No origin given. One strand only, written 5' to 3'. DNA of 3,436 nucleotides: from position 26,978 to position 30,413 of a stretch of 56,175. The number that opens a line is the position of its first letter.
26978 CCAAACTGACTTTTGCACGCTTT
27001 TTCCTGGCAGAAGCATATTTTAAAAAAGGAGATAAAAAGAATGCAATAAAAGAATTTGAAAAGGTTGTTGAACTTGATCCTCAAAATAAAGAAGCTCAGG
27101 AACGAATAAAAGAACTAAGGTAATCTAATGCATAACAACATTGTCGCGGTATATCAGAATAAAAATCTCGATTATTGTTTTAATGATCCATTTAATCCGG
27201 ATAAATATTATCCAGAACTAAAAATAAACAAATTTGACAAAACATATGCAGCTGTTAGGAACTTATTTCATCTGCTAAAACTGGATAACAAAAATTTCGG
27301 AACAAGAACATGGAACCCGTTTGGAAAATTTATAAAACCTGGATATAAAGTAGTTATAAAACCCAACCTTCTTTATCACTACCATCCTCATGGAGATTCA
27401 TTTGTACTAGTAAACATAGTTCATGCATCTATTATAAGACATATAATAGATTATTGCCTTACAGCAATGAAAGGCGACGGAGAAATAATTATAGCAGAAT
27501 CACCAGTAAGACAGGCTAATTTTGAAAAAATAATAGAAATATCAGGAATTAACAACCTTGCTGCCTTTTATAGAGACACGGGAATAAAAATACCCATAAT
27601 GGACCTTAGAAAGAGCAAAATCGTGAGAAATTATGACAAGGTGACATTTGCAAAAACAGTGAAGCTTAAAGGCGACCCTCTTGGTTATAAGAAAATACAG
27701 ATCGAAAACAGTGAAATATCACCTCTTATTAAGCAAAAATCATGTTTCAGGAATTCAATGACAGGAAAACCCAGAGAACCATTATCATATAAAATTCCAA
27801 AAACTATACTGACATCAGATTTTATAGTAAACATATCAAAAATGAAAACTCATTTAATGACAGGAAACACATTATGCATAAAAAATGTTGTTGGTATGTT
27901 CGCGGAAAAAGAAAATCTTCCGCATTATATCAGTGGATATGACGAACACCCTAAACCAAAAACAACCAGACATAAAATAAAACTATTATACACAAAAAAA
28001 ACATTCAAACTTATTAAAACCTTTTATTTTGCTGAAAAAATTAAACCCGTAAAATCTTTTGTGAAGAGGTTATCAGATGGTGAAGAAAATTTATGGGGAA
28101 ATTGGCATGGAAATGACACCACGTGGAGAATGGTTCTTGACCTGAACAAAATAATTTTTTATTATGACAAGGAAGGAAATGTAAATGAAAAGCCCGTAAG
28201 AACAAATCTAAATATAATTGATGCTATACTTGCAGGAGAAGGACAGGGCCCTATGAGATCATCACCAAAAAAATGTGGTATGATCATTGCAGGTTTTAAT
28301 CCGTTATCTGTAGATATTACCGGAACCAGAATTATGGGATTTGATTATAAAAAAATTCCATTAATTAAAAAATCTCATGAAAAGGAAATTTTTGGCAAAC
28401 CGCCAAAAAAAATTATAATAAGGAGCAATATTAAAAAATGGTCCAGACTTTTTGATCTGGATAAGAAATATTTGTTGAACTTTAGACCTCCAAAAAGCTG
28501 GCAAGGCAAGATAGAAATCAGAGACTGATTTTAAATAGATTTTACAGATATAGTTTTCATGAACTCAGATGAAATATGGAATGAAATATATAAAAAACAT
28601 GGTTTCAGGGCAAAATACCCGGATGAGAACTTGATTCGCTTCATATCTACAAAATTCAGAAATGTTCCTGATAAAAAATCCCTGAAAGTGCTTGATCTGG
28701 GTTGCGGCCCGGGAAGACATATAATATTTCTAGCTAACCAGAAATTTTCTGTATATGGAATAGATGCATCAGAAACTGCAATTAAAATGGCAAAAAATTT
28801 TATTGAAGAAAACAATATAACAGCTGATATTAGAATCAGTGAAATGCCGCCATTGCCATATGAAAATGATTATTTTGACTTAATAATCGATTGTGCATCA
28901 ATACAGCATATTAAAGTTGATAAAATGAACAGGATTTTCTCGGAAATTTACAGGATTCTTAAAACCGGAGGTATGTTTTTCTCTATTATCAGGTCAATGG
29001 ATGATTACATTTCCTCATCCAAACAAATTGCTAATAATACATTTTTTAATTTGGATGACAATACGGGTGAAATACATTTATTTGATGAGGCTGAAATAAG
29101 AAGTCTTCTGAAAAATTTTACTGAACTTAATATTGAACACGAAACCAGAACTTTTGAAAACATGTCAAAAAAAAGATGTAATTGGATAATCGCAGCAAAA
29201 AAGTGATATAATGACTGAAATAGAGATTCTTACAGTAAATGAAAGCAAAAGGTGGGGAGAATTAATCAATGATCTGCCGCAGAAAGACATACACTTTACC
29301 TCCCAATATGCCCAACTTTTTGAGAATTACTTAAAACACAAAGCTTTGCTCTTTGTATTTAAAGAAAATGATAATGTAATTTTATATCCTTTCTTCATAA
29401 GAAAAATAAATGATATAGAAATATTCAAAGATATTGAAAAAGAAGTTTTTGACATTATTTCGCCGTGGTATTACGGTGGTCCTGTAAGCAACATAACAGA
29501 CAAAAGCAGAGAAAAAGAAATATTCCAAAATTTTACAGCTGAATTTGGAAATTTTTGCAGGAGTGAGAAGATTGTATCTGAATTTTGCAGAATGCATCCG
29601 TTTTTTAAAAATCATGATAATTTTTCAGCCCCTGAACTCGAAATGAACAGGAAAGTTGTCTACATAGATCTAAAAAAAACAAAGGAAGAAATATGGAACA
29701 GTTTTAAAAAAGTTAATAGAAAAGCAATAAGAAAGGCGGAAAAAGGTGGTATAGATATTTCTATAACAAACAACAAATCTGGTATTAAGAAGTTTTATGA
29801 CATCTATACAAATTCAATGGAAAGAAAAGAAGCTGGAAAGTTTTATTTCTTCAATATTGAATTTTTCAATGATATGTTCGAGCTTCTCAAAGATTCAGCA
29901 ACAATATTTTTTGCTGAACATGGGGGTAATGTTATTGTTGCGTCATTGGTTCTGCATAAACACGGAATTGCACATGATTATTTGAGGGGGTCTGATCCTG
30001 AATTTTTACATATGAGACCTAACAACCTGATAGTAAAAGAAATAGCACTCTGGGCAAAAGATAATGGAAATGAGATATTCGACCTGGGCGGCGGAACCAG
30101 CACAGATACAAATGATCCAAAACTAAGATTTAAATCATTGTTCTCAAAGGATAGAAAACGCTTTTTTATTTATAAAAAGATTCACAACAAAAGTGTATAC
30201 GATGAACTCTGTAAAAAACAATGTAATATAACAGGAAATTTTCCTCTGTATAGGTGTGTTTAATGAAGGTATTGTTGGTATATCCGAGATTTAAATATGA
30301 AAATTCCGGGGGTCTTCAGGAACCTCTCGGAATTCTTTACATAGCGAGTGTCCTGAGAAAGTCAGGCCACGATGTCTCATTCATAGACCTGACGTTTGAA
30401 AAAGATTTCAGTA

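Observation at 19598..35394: Nonulosonic-acid gene cluster loaded with four radical SAM enzymes (three B12-binding paralogues plus one SPASM type): candidate undescribed sugar-tailoring pathway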

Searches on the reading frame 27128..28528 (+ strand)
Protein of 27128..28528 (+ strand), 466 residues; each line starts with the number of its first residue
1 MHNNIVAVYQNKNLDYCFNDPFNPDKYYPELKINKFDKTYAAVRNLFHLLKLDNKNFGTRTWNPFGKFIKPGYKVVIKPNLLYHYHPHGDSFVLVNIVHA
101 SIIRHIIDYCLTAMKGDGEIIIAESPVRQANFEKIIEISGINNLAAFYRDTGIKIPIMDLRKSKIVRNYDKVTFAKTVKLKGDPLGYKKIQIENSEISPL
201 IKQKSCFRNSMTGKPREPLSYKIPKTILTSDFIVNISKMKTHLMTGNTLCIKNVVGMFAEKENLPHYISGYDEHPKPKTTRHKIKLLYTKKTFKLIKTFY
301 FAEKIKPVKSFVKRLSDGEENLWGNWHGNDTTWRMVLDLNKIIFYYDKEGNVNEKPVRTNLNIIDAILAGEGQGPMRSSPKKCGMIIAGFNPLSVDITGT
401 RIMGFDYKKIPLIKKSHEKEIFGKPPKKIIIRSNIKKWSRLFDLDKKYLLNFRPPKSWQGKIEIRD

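Call 3: search_protein_families(library=pfam, proteins=[window:27128-28528:+], max_evalue=0.01)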
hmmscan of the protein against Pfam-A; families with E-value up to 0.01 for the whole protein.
window:27128-28528:+ (466 aa): 1 family
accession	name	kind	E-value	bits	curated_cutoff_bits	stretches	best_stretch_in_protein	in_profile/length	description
PF04015.17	DUF362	-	1.8e-29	103.6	24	2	220-400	89-199/200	Domain of unknown function (DUF362)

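Call 6: search_protein_families(library=ncbifam, proteins=[window:27128-28528:+], max_evalue=0.001)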
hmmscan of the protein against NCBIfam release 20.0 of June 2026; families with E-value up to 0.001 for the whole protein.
window:27128-28528:+ (466 aa): 1 family
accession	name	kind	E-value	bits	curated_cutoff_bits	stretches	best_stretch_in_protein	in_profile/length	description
NF052623.1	Npun_F2552_fam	equivalog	3.1e-14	53.1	500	1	355-422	191-258/314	Npun_F2552 family protein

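Call 67: search_solved_structures(query=window:27128-28528:+, max_evalue=1)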
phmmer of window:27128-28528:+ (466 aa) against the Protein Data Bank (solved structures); distinct sequences matched with E-value up to 1: 0.

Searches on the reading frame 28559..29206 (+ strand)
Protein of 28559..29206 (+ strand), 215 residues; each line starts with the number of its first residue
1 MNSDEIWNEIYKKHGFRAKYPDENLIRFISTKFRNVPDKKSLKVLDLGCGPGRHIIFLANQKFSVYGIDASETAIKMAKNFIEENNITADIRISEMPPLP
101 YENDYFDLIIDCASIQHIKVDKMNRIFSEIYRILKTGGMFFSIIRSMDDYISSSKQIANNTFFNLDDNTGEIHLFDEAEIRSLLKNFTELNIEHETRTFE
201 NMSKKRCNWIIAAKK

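Call 3: search_protein_families(library=pfam, proteins=[window:28559-29206:+], max_evalue=0.01)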
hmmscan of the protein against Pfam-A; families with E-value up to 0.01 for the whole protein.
window:28559-29206:+ (215 aa): 19 families
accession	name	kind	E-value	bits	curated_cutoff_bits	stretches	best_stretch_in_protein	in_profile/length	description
PF13649.12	Methyltransf_25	-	3.8e-21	76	27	1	44-138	1-97/97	Methyltransferase domain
PF08241.18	Methyltransf_11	-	7.9e-19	68.5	21.2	1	45-141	1-94/95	Methyltransferase domain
PF13847.12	Methyltransf_31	-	1.3e-18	67.5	27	1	39-155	2-120/145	Methyltransferase domain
PF13489.12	Methyltransf_23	-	6e-14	52.5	27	1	35-187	19-157/164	Methyltransferase domain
PF08242.18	Methyltransf_12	-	1.5e-12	48.5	30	1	45-140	1-98/98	Methyltransferase domain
PF03848.20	TehB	-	6.9e-11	42.4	20.4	1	30-148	20-137/193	Tellurite resistance protein TehB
PF02353.26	CMAS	-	3.6e-09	36.8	27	1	41-142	63-164/273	Mycolic acid cyclopropane synthetase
PF05175.20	MTS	-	9.8e-09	35.5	23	1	35-152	26-148/170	Methyltransferase small domain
PF01209.24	Ubie_methyltran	-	2.7e-08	33.9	20.1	1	36-146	43-155/233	ubiE/COQ5 methyltransferase family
PF06325.19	PrmA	-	1.2e-07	32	22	1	39-141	160-257/296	Ribosomal protein L11 methyltransferase (PrmA)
PF05724.17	TPMT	-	1.3e-06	28.7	26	1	7-87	6-81/218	Thiopurine S-methyltransferase (TPMT)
PF05148.21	Methyltransf_8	-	1.8e-06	28.5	27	1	18-141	53-155/219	Hypothetical methyltransferase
PF07021.18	MetW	-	6.2e-05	23.1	21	1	41-135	14-103/193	Methionine biosynthesis protein MetW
PF01728.25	FtsJ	-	0.001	19.5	24.1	1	32-97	15-85/181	FtsJ-like methyltransferase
PF03291.22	mRNA_G-N7_MeTrfase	-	0.0012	18.4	26.6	0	37-82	57-104/315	mRNA (guanine-N(7))-methyltransferase domain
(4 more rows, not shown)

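Call 6: search_protein_families(library=ncbifam, proteins=[window:28559-29206:+], max_evalue=0.001)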
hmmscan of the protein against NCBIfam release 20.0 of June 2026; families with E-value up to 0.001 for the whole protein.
window:28559-29206:+ (215 aa): 56 families (the best 25 are shown)
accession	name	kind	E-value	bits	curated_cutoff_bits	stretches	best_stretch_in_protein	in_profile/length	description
NF045649.1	2X_seleno_MduS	exception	4.1e-18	65.5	380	1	5-194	9-197/338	methyltransferase domain-containing selenoprotein MduS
TIGR01983.1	UbiG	equivalog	8.7e-15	54.6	102.95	1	28-146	32-157/228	bifunctional 2-polyprenyl-6-hydroxyphenol methylase/3-demethylubiquinol 3-O-methyltransferase UbiG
NF008992.0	PRK12335.1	equivalog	3.1e-14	52.8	303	1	36-149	118-229/289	SAM-dependent methyltransferase TehB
NF045667.1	MTase_DVU1556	equivalog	3.7e-13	49.4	155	1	39-141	21-118/213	DVU_1556 family methyltransferase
NF043040.1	corrin_prot_MT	hypoth_equivalog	3.8e-13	49.4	180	1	40-140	41-145/216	corrinoid protein-associated methyltransferase CpaM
TIGR02072.1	BioC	equivalog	7.6e-12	45.5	184.95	1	28-199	26-183/244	malonyl-ACP O-methyltransferase BioC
NF041820.1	daptide_MTase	equivalog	2.2e-11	43.7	175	1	22-155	22-155/243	daptide-type RiPP biosynthesis methyltransferase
NF008405.0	PRK11207.1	equivalog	2.2e-11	43.6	218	1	35-148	25-137/198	tellurite resistance methyltransferase TehB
NF008823.0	PRK11873.1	subfamily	2.5e-10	40.3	263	1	43-140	80-179/272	arsenite methyltransferase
TIGR00477.1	tehB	equivalog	3e-10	39.8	219.5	1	40-148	73-179/238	tellurite resistance methyltransferase TehB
NF041536.1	ArsM_DUF2284_UU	exception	3.9e-10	38.6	575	1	41-165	77-203/459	arsenite methyltransferase/DUF2284 domain selenoprotein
NF001244.0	PRK00216.1-5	equivalog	1.8e-09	37.2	216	1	38-140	46-151/236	bifunctional demethylmenaquinone methyltransferase/2-methoxy-6-polyprenyl-1,4-benzoquinol methylase UbiE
TIGR02021.1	BchM-ChlM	equivalog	3.3e-09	36.5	158.9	1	33-198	45-206/218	magnesium protoporphyrin IX methyltransferase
NF040539.1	AST_met_ArsM_2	exception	7.6e-09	35.8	240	1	39-174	55-193/262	putative arsinothricin biosynthesis methyltransferase ArsM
NF047649.1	MTase_UXPK_star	exception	8.2e-09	34.9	460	1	43-141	80-180/283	methyltransferase/UXPK-star double selenoprotein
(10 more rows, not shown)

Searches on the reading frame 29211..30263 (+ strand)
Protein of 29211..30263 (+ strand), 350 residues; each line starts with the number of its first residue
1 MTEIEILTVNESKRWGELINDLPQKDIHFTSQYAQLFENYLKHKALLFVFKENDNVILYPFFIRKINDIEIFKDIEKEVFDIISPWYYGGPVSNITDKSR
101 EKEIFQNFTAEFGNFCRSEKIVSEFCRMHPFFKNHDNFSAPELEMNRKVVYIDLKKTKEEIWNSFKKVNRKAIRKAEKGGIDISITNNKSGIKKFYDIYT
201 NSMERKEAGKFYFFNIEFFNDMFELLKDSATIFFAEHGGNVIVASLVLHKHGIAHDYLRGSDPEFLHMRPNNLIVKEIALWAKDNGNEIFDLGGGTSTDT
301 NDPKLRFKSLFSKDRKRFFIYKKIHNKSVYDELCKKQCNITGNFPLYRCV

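Call 3: search_protein_families(library=pfam, proteins=[window:29211-30263:+], max_evalue=0.01)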
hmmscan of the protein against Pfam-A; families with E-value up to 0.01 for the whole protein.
window:29211-30263:+ (350 aa): 3 families
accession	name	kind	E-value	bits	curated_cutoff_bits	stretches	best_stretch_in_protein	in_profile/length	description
PF13480.13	Acetyltransf_6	-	9.6e-15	55.4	22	1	164-297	2-139/143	Acetyltransferase (GNAT) domain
PF02388.22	FemAB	-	9.1e-14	51.5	24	1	147-236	151-237/406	FemAB family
PF04339.18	FemAB_like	-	8e-06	25.7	27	1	159-251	173-271/369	Peptidogalycan biosysnthesis/recognition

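Call 6: search_protein_families(library=ncbifam, proteins=[window:29211-30263:+], max_evalue=0.001)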
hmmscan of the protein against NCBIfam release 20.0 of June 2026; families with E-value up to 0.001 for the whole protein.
window:29211-30263:+ (350 aa): 2 families
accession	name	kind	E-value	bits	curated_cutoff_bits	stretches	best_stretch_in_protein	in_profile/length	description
TIGR03019.1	pepcterm_femAB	equivalog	1.2e-13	50.8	260.35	1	152-309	123-272/330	FemAB family XrtA/PEP-CTERM system-associated protein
NF047883.1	UAcmpLyAlTFemX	equivalog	1.5e-12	47.5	500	1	157-334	159-336/337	UDP-N-acetylmuramoylpentapeptide-lysine N(6)-alanyltransferase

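Call 66: search_solved_structures(query=window:29211-30263:+, max_evalue=1)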
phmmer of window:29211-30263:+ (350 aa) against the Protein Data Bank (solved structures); distinct sequences matched with E-value up to 1: 8.
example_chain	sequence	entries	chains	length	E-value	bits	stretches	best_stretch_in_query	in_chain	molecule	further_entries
4ii9_A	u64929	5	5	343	3.5e-11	46.1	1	165-335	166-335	FemX | UDP-N-acetylmuramoylpentapeptide-lysine N(6)-alanyltransferase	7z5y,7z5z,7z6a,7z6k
1xe4_A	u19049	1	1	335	4.8e-11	45.7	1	165-335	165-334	FemX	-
1ne9_A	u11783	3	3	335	4.8e-11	45.7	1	165-335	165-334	FemX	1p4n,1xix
3gkr_A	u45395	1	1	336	4.8e-11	45.7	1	165-335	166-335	FemX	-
1xf8_A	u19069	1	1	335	1.3e-10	44.3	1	165-335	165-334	FemX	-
6snr_A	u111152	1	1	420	4.9e-05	25.9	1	147-229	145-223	Lipid II:glycine glycyltransferase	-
9wqy_A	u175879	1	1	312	0.11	14.9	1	165-303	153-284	aminoacyl-tRNA-dependent peptide synthase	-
1xq6_A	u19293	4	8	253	0.43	13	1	230-318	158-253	unknown protein | unknown protein At5g02240 | Protein At5g02240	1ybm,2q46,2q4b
